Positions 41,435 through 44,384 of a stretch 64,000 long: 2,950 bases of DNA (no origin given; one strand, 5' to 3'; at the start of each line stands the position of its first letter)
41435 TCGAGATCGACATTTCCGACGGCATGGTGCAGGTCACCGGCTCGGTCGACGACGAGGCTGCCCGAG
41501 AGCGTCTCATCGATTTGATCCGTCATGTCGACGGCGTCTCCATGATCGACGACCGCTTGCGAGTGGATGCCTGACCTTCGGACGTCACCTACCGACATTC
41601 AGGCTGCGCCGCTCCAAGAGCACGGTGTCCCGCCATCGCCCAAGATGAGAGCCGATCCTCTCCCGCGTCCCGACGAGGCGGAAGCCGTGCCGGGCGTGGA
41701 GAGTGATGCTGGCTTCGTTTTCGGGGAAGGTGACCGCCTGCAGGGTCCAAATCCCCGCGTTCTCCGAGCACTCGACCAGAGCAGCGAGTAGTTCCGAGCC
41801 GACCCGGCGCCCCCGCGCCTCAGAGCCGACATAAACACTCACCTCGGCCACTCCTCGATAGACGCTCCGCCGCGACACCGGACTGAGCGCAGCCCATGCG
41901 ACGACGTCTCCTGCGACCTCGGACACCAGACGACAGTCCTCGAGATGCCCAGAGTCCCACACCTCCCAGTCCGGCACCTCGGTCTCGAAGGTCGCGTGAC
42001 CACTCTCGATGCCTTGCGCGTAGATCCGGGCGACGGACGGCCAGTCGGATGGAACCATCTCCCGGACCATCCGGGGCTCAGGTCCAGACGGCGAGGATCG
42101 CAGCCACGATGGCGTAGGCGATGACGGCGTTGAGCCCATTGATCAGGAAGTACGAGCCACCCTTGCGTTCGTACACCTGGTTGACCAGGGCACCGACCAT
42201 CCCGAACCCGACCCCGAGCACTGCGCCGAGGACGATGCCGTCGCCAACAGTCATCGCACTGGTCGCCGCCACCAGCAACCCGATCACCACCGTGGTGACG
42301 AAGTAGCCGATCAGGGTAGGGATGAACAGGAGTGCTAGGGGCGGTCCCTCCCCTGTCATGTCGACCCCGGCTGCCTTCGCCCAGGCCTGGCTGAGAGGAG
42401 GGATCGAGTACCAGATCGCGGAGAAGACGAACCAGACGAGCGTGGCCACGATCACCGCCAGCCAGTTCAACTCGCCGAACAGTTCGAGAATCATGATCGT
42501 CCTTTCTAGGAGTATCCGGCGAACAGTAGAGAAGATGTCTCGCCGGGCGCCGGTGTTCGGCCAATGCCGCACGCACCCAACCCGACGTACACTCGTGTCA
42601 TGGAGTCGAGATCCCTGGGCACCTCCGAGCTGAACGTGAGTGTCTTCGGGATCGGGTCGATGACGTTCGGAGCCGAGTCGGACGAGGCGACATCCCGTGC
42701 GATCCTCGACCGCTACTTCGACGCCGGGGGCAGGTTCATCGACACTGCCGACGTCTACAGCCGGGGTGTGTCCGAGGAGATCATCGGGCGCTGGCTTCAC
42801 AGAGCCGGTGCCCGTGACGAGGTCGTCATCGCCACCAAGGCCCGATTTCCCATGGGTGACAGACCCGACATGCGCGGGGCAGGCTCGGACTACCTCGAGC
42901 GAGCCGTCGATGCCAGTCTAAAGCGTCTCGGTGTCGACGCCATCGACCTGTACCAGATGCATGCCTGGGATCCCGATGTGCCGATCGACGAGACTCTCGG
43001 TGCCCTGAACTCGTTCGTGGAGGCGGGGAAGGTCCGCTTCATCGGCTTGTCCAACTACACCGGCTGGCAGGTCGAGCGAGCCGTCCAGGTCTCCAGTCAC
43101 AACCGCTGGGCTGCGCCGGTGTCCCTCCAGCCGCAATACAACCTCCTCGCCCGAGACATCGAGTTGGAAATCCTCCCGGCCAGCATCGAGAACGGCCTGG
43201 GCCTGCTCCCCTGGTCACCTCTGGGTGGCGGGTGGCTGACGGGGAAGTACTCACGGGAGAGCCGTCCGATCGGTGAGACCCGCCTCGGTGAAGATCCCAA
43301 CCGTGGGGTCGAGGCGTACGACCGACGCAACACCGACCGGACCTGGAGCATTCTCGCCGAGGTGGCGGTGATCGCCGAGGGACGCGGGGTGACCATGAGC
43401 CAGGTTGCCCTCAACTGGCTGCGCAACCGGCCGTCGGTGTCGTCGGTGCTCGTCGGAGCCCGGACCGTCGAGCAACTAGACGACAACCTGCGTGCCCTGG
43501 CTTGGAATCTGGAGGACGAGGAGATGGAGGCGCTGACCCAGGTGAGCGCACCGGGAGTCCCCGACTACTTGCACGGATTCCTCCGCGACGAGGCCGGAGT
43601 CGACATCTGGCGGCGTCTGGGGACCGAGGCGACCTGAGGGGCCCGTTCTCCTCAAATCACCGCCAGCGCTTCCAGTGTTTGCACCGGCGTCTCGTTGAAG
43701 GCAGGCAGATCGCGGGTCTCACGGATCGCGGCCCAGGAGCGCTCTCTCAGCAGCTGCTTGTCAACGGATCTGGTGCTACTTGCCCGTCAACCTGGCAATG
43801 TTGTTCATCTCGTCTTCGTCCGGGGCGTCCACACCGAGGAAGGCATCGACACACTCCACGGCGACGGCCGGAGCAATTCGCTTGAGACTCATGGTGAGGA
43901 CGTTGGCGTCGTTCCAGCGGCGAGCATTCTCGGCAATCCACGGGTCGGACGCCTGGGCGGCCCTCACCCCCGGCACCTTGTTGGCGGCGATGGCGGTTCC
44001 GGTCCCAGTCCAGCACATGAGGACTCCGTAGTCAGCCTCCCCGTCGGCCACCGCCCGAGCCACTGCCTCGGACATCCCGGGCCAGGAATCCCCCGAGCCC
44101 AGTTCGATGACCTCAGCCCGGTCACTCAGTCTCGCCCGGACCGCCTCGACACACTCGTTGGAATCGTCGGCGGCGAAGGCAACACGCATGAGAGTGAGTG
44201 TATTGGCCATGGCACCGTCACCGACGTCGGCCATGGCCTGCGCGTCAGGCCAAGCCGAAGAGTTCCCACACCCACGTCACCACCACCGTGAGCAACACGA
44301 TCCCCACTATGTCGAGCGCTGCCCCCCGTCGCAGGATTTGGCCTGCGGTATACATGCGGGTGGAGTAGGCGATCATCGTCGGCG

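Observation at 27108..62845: Eleven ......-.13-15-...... motifs, all intergenic and all aimed at the next gene: a visible SigB/SigF-type stress regulon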

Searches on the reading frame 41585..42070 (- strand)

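Call 35: search_protein_families(library=pfam, proteins=[window:41585-42070:-], max_evalue=0.1)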
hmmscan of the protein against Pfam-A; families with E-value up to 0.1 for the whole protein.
window:41585-42070:- (161 aa): 5 families
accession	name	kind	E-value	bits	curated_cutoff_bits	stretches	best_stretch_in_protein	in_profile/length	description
PF00583.31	Acetyltransf_1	-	1.4e-11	45.1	20.7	1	35-130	24-116/116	Acetyltransferase (GNAT) family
PF13420.13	Acetyltransf_4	-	1.7e-10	41.6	24.3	1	49-150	54-154/155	Acetyltransferase (GNAT) domain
PF13508.13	Acetyltransf_7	-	3.7e-07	30.9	27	1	49-131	7-83/84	Acetyltransferase (GNAT) domain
PF13302.13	Acetyltransf_3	-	3.8e-07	31.3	25.4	1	49-131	57-138/138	Acetyltransferase (GNAT) domain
PF08445.16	FR47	-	0.017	15.5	22.1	1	78-138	26-85/86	FR47-like protein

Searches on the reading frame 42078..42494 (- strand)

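Call 35: search_protein_families(library=pfam, proteins=[window:42078-42494:-], max_evalue=0.1)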
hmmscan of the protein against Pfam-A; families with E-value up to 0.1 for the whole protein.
window:42078-42494:- (138 aa): 1 family
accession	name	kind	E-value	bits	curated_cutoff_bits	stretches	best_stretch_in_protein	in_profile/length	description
PF08570.15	DUF1761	-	4.9e-19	69.2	31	1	12-134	1-122/123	Protein of unknown function (DUF1761)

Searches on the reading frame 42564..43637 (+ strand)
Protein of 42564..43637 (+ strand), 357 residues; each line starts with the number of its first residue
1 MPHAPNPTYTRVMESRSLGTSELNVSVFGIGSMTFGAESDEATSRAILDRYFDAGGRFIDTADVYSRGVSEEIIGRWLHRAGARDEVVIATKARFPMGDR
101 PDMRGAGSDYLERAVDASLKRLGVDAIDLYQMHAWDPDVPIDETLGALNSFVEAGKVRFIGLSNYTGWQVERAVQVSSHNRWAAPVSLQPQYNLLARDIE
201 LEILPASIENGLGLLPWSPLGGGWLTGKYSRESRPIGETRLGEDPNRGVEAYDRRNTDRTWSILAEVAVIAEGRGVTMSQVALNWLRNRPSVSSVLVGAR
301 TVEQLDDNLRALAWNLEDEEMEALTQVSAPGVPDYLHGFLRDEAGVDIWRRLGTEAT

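Call 50: search_protein_families(library=pfam, proteins=[window:42564-43637:+], max_evalue=0.0001)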
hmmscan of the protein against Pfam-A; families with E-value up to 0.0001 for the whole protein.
window:42564-43637:+ (357 aa): 1 family
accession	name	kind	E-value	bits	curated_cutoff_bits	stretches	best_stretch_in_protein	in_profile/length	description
PF00248.27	Aldo_ket_red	-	5.4e-78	262.4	24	1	29-327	3-289/291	Aldo/keto reductase family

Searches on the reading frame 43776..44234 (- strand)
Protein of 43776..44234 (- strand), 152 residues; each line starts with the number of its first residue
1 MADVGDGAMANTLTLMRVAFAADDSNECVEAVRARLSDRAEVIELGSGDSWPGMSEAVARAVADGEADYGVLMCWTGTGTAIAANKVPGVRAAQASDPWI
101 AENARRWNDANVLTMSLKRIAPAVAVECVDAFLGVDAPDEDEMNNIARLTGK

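Call 35: search_protein_families(library=pfam, proteins=[window:43776-44234:-], max_evalue=0.1)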
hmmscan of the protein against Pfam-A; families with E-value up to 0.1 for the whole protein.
window:43776-44234:- (152 aa): 2 families
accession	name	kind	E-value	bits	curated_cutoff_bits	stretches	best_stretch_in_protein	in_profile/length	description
PF02502.23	LacAB_rpiB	-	8.5e-30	104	24.7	1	21-142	4-131/138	Ribose/Galactose Isomerase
PF10941.13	DUF2620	-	0.047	14.3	25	1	58-83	35-60/115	Protein of unknown function DUF2620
